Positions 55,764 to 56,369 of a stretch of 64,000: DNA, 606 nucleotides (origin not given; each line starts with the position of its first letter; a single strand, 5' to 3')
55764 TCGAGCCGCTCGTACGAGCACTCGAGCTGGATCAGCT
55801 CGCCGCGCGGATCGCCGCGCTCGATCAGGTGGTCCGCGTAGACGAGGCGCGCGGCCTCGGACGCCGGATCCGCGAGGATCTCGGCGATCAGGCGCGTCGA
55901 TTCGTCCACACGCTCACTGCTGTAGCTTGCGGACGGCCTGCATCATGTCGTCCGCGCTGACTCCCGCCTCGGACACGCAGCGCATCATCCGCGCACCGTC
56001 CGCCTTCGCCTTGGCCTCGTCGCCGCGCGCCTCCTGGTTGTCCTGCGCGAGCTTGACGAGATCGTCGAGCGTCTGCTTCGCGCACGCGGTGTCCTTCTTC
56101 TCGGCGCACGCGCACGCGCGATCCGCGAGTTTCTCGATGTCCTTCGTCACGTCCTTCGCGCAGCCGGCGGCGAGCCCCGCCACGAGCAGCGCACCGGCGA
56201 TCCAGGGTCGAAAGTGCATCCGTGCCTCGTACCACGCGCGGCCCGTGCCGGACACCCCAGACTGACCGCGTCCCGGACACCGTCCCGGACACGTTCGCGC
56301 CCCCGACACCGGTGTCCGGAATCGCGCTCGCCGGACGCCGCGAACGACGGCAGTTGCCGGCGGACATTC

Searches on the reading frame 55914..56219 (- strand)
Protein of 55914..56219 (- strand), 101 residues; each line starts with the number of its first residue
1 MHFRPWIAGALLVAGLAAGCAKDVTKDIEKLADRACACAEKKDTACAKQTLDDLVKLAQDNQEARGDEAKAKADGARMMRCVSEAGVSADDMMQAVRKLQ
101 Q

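Call 3: search_protein_families(library=pfam, proteins=[window:55914-56219:-], max_evalue=0.1)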
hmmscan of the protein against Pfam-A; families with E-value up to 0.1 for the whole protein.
window:55914-56219:- (101 aa): 1 family
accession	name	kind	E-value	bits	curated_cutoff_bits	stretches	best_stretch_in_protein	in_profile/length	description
PF14863.12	Alkyl_sulf_dimr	-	0.029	15.2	26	1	27-73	68-114/139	Alkyl sulfatase dimerisation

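Call 4: search_protein_families(library=ncbifam, proteins=[window:55914-56219:-], max_evalue=0.1)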
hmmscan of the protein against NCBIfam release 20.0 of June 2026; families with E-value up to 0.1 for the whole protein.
window:55914-56219:- (101 aa): 2 families
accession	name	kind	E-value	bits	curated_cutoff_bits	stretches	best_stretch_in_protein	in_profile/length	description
NF011632.3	PRK15058.1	equivalog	0.003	17.8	130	1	11-77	11-77/127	cytochrome b562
TIGR03867.1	MprA_tail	equivalog_domain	0.04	14.4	19.7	1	3-18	6-21/27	MprA protease, GlyGly-CTERM protein-sorting domain-containing form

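Call 13: find_homologous_proteins(query=A1, max_evalue=0.01)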
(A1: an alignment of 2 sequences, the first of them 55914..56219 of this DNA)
Query A1 (2 sequences) (101 aa, profile of the alignment): 43 proteins with E <= 0.01 among 8000 candidates.
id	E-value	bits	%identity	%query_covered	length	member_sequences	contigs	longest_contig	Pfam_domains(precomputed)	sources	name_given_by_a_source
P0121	1.6e-57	211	42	91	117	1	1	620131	-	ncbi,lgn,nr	ncbi:MAG TPA: hypothetical protein VFQ53_08325 [Kofleriaceae bacterium]|nr:hypothetical protein [Kof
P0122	3.8e-49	184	100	100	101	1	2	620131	-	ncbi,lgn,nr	ncbi:MAG TPA: hypothetical protein VFQ53_08315 [Kofleriaceae bacterium]|nr:hypothetical protein [Kof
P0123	8.9e-32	128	51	81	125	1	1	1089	-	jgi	jgi:hypothetical protein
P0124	1.0e-29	121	57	88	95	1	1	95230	-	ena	-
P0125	5.6e-28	115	58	80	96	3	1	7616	-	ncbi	-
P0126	4.7e-27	112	50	97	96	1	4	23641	-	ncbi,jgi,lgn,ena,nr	ncbi:MAG: hypothetical protein H6Q90_2472 [Deltaproteobacteria bacterium]|nr:hypothetical protein [D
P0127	2.4e-26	110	49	95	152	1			-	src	-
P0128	5.3e-26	109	51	95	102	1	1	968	-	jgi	jgi:hypothetical protein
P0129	1.7e-25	107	52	90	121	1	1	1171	-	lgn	-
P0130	1.0e-24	105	44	89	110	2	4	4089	-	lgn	-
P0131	1.8e-24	104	49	91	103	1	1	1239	-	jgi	jgi:hypothetical protein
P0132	6.8e-23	99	50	77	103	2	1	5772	-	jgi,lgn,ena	-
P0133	1.5e-20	91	46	97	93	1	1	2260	-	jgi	jgi:hypothetical protein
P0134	4.5e-20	90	58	68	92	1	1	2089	-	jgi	jgi:hypothetical protein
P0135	1.4e-19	88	50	97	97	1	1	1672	-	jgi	jgi:hypothetical protein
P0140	1.9e-18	84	45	97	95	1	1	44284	-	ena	-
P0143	5.1e-17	80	49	88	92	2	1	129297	-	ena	-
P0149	6.2e-16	76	48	89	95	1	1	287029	-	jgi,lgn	jgi:hypothetical protein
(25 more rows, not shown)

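Call 16: find_related_loci(query=A2, collection=genome_contigs, flank=8000)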
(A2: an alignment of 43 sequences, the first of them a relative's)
Query A2 (101 aa) in genome_contigs; peptide patterns used: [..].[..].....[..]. (x = any residue, [..] = any of these).
52 stretches matched a pattern; 22 encode a relative of the query (tblastn E <= 1e-3); 22 distinct loci.
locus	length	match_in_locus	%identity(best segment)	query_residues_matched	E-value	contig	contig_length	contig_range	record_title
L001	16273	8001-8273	45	3-101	5e-21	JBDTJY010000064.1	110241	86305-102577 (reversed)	MAG: Kofleriaceae bacterium isolate cluster2_bin.64 k127_1386538, whole genome shotgun sequence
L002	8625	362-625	48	10-97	5e-19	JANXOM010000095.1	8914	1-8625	MAG: Deltaproteobacteria bacterium isolate GL140_1_concoct_217_sub GL140_1_k141_752747, whole genome shotgun sequence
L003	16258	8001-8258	48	11-100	5e-19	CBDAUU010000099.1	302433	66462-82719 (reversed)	MAG: Kofleriaceae bacterium isolate ffba1ace-c5ca-4b13-bc8a-5e7048f45719 genome assembly, contig: contig_99, whole genom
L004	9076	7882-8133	47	11-101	7e-19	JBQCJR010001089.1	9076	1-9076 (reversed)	MAG: Kofleriaceae bacterium isolate bin995 k127_993608, whole genome shotgun sequence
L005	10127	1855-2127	46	10-99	1e-18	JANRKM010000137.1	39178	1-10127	MAG: Kofleriaceae bacterium isolate bins.76 k141_641664, whole genome shotgun sequence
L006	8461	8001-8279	38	1-99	6e-18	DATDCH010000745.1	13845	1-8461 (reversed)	MAG TPA_asm: Kofleriaceae bacterium isolate SMAG_U143 k141_781327, whole genome shotgun sequence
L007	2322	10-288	38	1-99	5e-18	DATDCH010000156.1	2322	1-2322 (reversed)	MAG TPA_asm: Kofleriaceae bacterium isolate SMAG_U143 k141_854889, whole genome shotgun sequence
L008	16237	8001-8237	46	4-85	4e-16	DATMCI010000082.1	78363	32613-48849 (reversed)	MAG TPA_asm: Kofleriaceae bacterium isolate SMAG_U13378 k141_650514, whole genome shotgun sequence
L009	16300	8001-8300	37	6-101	5e-16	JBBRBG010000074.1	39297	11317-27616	MAG: Haliangiales bacterium isolate Co_metawrap_2332 Cmw_2332_k141_27360391_length_39297_cov_13.0000, whole genome shotg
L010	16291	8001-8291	47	1-100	1e-15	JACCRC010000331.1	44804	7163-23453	MAG: Deltaproteobacteria bacterium isolate MGR_bin12 SD2897-2912_k127_4906469, whole genome shotgun sequence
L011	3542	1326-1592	39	7-93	2e-15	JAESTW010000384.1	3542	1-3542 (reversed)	MAG: Kofleriaceae bacterium isolate NORP324 CoAssembly_1907084, whole genome shotgun sequence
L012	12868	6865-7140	49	7-100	4e-15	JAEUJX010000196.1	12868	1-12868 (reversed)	MAG: Myxococcales bacterium isolate new MAG-80 k141_346820, whole genome shotgun sequence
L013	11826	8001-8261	46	11-100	2e-14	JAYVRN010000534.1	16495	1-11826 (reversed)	MAG: Myxococcales bacterium isolate GL73_DN_concoct_207_sub GL73_DN_concoct_207_sub_533, whole genome shotgun sequence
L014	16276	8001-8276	40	3-100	7e-13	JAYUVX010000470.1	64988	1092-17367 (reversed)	MAG: Myxococcales bacterium isolate GL124_UP_concoct_207 GL124_UP_concoct_207_469, whole genome shotgun sequence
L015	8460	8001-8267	39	7-101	1e-12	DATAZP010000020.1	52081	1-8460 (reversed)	MAG TPA_asm: Kofleriaceae bacterium isolate SMAG_U5708 k141_4079771, whole genome shotgun sequence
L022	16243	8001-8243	39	16-100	3e-7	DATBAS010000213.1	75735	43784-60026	MAG TPA_asm: Kofleriaceae bacterium isolate SMAG_U5738 k141_1599554, whole genome shotgun sequence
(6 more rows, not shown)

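Call 24: find_encoding_contigs(protein=P0124, flank=6000, max_places=3)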
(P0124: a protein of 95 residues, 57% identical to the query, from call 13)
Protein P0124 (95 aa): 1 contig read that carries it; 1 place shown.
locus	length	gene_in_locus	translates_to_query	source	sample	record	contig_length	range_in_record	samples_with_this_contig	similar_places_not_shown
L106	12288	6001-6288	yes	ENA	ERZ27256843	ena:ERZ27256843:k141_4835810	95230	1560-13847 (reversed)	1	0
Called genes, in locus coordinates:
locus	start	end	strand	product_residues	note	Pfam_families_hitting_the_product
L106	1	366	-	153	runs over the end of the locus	-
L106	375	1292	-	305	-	-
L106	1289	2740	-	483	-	-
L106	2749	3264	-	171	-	-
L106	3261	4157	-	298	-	PF07583:PSCyt2 (weak)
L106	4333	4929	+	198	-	PF04525:LOR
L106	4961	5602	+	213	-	PF00753:Lactamase_B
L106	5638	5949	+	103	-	-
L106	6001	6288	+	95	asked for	-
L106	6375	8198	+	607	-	PF23598:LRR_14 (faint), PF13516:LRR_6 (faint), PF00560:LRR_1 (faint), PF12799:LRR_4 (faint)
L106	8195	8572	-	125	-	PF07681:DoxX (weak)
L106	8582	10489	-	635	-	PF00270:DEAD, PF00271:Helicase_C, PF03880:DbpA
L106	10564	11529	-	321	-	PF00756:Esterase (weak)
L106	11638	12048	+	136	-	-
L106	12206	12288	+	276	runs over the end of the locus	PF25900:PAPPA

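Call 35: search_protein_families(library=padloc, proteins=[window:55914-56219:-], max_evalue=0.1)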
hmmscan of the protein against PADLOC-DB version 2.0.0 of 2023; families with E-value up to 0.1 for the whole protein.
window:55914-56219:- (101 aa): 0 families

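Call 40: find_encoding_contigs(protein=P0126, flank=5000, max_places=2)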
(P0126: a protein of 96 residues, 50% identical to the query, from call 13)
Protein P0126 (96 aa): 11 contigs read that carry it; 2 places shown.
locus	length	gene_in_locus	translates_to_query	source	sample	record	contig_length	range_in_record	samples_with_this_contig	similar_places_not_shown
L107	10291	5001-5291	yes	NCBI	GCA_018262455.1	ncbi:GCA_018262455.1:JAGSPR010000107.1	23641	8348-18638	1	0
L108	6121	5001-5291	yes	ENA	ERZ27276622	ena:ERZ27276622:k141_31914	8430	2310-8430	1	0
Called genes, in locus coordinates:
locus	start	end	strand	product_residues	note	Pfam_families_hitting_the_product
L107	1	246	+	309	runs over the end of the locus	PF13483:Lactamase_B_3, PF12706:Lactamase_B_2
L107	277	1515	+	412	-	-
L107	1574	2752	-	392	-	PF04542:Sigma70_r2, PF04545:Sigma70_r4, PF08281:Sigma70_r4_2, PF13525:YfiO (weak)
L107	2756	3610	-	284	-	-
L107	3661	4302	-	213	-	PF00753:Lactamase_B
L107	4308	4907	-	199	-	PF04525:LOR (faint)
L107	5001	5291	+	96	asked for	-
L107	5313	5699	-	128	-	PF07291:MauE (weak), PF07681:DoxX, PF13564:DoxX_2 (weak)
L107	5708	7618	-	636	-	PF00270:DEAD, PF00271:Helicase_C, PF03880:DbpA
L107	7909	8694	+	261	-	PF25900:PAPPA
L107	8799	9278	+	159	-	-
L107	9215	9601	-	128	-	-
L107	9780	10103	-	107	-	-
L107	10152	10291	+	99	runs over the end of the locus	PF04341:DUF485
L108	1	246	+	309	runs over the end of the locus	PF13483:Lactamase_B_3, PF12706:Lactamase_B_2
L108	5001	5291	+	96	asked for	-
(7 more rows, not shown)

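Call 41: find_encoding_contigs(protein=P0149, flank=5000, max_places=2)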
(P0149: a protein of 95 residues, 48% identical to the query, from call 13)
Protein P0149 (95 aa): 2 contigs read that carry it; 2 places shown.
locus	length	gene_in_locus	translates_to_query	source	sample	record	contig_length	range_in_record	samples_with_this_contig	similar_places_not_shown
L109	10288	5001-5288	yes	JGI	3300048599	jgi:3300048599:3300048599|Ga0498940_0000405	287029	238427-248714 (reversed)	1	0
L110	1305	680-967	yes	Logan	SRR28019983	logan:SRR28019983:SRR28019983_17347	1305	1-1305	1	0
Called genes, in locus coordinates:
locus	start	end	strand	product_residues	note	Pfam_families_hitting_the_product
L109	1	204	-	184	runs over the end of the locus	-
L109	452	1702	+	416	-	PF00072:Response_reg, PF00158:Sigma54_activat, PF01078:Mg_chelatase (faint), PF14532:Sigma54_activ_2, PF07728:AAA_5, PF25601:AAA_lid_14, PF02954:HTH_8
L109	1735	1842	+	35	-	-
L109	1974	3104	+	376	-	-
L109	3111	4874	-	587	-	PF07676:PD40 (faint)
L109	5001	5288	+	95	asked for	-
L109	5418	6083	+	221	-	PF00478:IMPDH (weak), PF00977:His_biosynth (weak)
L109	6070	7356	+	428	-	PF00465:Fe-ADH (weak), PF13685:Fe-ADH_2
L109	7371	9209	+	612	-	-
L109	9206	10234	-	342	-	PF08240:ADH_N, PF00107:ADH_zinc_N, PF13602:ADH_zinc_N_2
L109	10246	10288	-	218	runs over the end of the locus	-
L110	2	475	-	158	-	?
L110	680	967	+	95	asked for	-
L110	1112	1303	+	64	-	?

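Call 42: find_encoding_contigs(protein=P0143, flank=5000, max_places=2)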
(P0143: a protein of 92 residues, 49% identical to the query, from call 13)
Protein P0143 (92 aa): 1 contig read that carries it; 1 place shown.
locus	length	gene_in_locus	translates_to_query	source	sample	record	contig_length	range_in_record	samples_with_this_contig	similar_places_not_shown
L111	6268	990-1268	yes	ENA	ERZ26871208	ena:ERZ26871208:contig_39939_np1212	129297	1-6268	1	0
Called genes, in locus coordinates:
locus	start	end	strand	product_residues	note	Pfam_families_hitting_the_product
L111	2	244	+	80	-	?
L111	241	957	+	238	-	PF00476:DNA_pol_A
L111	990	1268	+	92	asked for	-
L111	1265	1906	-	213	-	-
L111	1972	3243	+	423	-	PF13414:TPR_11 (faint), PF13428:TPR_14 (faint), PF13432:TPR_16 (faint), PF07719:TPR_2 (faint), PF13371:TPR_9 (faint), PF13431:TPR_17 (faint), PF14559:TPR_19 (faint), PF06262:Zincin_1, +2 more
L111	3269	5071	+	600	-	PF01590:GAF, PF13185:GAF_2, PF13492:GAF_3, PF01590:GAF, PF13185:GAF_2, PF13492:GAF_3, PF00512:HisKA, PF02518:HATPase_c, +1 more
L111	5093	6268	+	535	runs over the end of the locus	PF26686:DUF8575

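Call 44: predict_structure(alignment_id=A2)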
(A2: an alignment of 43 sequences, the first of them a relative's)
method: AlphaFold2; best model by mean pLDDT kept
length: 101 residues; sequences in the alignment: 43
mean_pLDDT: 80.5   pTM: 0.65
mean pLDDT of the five models: 80.5, 79.5, 79.2, 79.0, 78.3
residues with pLDDT >= 90: 46; 70-90: 32; 50-70: 10; < 50: 13
segments of 3 or more residues with pLDDT < 50: 1-6, 14-17
pLDDT, mean of each block of 10 residues (from residue 1): 46 50 81 95 94 89 79 91 94 87 74
secondary structure, 60 per line:
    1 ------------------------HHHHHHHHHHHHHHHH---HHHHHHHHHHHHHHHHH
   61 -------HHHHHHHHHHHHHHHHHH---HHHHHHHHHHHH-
elements in order: H25-40 H44-60 H68-85 H89-100

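Call 48: fold_search(model_id=the predicted structure, library=pdb)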
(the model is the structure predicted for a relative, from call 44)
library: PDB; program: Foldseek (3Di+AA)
matches with E <= 10: 195; with E <= 0.001: 0
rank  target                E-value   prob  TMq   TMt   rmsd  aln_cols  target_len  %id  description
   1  9k7x_E                8.3e-01  0.87  0.47  0.52   4.2        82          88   16  Crystal structure of designed calcium-induced homotrimer C3-Ca1-DN*3-20 (released 2025-10-29)
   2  9k7x_A                1.0e+00  0.84  0.47  0.52   4.2        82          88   16  Crystal structure of designed calcium-induced homotrimer C3-Ca1-DN*3-20 (released 2025-10-29)
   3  9k7x_B                1.0e+00  0.84  0.47  0.52   4.2        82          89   16  Crystal structure of designed calcium-induced homotrimer C3-Ca1-DN*3-20 (released 2025-10-29)
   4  9k7x_D                1.1e+00  0.80  0.50  0.54   4.4        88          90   15  Crystal structure of designed calcium-induced homotrimer C3-Ca1-DN*3-20 (released 2025-10-29)
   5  9k7x_F                1.3e+00  0.80  0.47  0.53   4.2        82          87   16  Crystal structure of designed calcium-induced homotrimer C3-Ca1-DN*3-20 (released 2025-10-29)
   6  8fin_A                1.3e+00  0.77  0.47  0.30   3.9        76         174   21  Multi-state design of two-state switchable hinge proteins (released 2023-08-16)
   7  8fin_B                1.3e+00  0.75  0.47  0.31   3.8        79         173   22  Multi-state design of two-state switchable hinge proteins (released 2023-08-16)
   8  6tz4_02               1.4e+00  0.15  0.26  0.17  14.1        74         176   14  CryoEM reconstruction of membrane-bound ESCRT-III filament composed of CHMP1B+IST1 (right-handed) (released 2020-04-08)
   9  8fiq_A                1.6e+00  0.72  0.47  0.30   3.8        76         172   21  Multi-state design of two-state switchable hinge proteins (released 2023-08-16)
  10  7mwr_A                1.7e+00  0.12  0.27  0.17   8.7        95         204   18  Structure of De Novo designed beta sheet heterodimer LHD101A53/B4 (released 2022-01-19)
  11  7rdr_A                1.7e+00  0.09  0.22  0.06  10.5        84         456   17  Circular tandem repeat protein with novel repeat topology and enhanced subunit contact surfaces (released 2021-09-01)
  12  6tz5_AA               1.8e+00  0.14  0.26  0.18  14.0        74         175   12  CryoEM reconstruction of membrane-bound ESCRT-III filament composed of CHMP1B+IST1 (left-handed) (released 2020-04-08)
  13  5cwd                  1.9e+00  0.23  0.34  0.22   9.3        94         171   24  Crystal structure of de novo designed helical repeat protein DHR7 (released 2015-12-16)
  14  8e9b_G                1.9e+00  0.21  0.36  0.27   7.7        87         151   14  Cryo-EM structure of S. pombe Arp2/3 complex in the branch junction (released 2023-02-01)
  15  9cc4_A                2.2e+00  0.57  0.46  0.26   3.6        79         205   13  Crystal structure of Z4 c3ii (released 2025-06-25)
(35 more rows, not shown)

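Call 62: search_protein_representatives(alignment_id=A2)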
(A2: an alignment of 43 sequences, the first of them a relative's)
Query: 43 sequences, 96 profile positions. Proteins with E-value up to 0.001 (for the whole library): 970; up to 1e-10: 167; up to 1e-30: 1. The best 150 are listed.
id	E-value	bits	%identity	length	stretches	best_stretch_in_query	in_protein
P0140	2.4e-32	127.0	-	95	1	1-92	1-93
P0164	8.9e-29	115.6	-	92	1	1-92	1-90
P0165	6.3e-28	112.9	-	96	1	3-93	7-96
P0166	5.2e-27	109.9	-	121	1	6-93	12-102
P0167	1.2e-26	108.7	-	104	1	7-93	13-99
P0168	1.5e-26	108.4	-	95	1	6-93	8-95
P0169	2.1e-25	104.8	-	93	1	2-94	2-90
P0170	4.4e-25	103.7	-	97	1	1-92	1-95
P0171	1.3e-24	102.2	-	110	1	6-93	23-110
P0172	3.7e-24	100.8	-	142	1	6-91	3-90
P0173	1.0e-23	99.3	-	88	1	1-93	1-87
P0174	1.7e-23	98.7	-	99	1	6-94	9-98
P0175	2.6e-23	98.0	-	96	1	1-94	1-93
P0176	3.1e-23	97.8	-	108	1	1-93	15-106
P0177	3.2e-23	97.8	-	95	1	1-92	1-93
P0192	2.2e-20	88.6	-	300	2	19-91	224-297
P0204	1.3e-18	82.9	-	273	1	15-92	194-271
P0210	3.5e-17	78.4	-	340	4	15-71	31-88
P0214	6.4e-17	77.6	-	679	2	18-93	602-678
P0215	6.9e-17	77.5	-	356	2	20-92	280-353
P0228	7.8e-16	74.1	-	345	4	20-81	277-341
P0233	2.0e-15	72.8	-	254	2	14-92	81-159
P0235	3.6e-15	72.0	-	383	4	19-79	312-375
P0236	3.7e-15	71.9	-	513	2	19-93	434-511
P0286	3.1e-12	62.5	-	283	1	19-91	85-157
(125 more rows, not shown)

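Call 63: search_protein_families(library=pfam, proteins=[P0214, P0236, P0210, P0192, P0204, P0286, P0215, P0235, P0233, P0228], max_evalue=0.01)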
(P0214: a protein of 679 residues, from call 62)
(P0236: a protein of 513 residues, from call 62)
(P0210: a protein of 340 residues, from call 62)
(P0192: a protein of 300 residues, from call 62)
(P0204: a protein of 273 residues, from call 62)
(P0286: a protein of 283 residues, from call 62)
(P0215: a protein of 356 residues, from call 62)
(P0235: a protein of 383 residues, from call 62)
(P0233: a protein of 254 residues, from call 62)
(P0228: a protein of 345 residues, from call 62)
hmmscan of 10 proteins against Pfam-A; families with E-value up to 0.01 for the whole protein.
P0214 (679 aa): 7 families
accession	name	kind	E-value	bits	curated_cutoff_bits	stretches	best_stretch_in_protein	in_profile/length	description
PF00069.31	Pkinase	-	3e-47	161.7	31.7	1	53-317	1-258/263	Protein kinase domain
PF07714.23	PK_Tyr_Ser-Thr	-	5.6e-31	108.2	23.1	1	55-312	3-250/258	Protein tyrosine and serine/threonine kinase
PF13240.11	Zn_Ribbon_1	-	2.2e-06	27.7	25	1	2-22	1-21/23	zinc-ribbon domain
PF01636.29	APH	-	5.4e-05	23.5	23.2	0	164-205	161-199/239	Phosphotransferase enzyme family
PF12773.13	DZR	-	8.3e-05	23.1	27.3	1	3-23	1-21/45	Double zinc ribbon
PF17667.7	Pkinase_fungal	-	0.0054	16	24.1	1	153-238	290-369/387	Fungal protein kinase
PF24463.1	DUF7577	-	0.0066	16.5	28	0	2-21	4-23/27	Domain of unknown function (DUF7577)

P0236 (513 aa): 3 families
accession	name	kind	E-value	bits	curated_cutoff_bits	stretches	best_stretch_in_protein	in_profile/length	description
PF00069.31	Pkinase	-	3.6e-16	59.8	31.7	1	3-122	141-259/263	Protein kinase domain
PF07714.23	PK_Tyr_Ser-Thr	-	2.2e-08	34.2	23.1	1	3-116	145-250/258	Protein tyrosine and serine/threonine kinase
PF09849.14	DUF2076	-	0.0011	19.6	38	1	179-331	105-255/265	Uncharacterized protein conserved in bacteria (DUF2076)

P0210 (340 aa): 2 families
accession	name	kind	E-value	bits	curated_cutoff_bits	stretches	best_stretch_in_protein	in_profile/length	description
PF04464.20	Glyphos_transf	-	0.0029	17.1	22.1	0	182-215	332-365/367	CDP-Glycerol:Poly(glycerophosphate) glycerophosphotransferase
PF21989.2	RA_2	-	0.0043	17.5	27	0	202-222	55-75/94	RA like domain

P0192 (300 aa): 0 families

P0204 (273 aa): 0 families

P0286 (283 aa): 0 families

P0215 (356 aa): 0 families

P0235 (383 aa): 0 families

P0233 (254 aa): 0 families

P0228 (345 aa): 0 families
